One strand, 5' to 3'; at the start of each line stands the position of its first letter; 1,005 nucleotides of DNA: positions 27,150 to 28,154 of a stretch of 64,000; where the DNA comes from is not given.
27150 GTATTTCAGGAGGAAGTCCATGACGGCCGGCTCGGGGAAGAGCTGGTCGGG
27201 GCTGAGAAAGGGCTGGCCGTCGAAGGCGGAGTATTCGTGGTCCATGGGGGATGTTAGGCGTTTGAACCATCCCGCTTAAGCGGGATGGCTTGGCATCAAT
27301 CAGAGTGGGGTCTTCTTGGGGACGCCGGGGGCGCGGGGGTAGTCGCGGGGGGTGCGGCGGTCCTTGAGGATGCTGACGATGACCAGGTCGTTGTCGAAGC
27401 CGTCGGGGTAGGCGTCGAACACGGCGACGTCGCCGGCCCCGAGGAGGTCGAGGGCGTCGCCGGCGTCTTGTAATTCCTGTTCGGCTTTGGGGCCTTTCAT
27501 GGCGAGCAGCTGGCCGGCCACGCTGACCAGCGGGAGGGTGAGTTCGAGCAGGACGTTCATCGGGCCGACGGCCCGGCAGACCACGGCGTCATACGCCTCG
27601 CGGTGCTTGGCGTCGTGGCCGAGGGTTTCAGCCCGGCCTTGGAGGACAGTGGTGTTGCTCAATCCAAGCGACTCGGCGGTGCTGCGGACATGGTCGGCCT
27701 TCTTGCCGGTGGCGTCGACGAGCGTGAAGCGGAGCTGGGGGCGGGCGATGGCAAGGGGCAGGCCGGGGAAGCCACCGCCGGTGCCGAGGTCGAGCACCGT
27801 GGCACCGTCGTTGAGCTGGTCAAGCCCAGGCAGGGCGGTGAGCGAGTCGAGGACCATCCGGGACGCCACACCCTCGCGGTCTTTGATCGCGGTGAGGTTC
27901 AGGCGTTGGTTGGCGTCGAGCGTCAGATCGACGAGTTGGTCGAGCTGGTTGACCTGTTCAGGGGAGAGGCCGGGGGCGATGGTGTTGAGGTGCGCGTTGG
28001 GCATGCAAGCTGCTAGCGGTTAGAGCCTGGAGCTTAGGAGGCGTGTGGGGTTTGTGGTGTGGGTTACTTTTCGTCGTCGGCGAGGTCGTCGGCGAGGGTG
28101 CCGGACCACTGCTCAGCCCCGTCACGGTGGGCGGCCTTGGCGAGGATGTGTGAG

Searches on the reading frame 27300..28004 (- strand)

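Call 75: search_protein_families(library=pfam, proteins=[window:27300-28004:-])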
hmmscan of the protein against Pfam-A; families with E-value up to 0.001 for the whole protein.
window:27300-28004:- (234 aa): 5 families
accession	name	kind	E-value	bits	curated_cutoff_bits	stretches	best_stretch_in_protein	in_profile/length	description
PF02527.21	GidB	-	4.6e-45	153.7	27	1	17-190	1-168/184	rRNA small subunit methyltransferase G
PF13847.12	Methyltransf_31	-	1.3e-08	35.1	27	1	65-146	2-83/145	Methyltransferase domain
PF13649.12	Methyltransf_25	-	1.5e-06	29.3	27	1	70-144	1-71/97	Methyltransferase domain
PF05175.20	MTS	-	5.3e-05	23.4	23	1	40-143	4-104/170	Methyltransferase small domain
PF08242.18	Methyltransf_12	-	0.00051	21.1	30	0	71-146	1-74/98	Methyltransferase domain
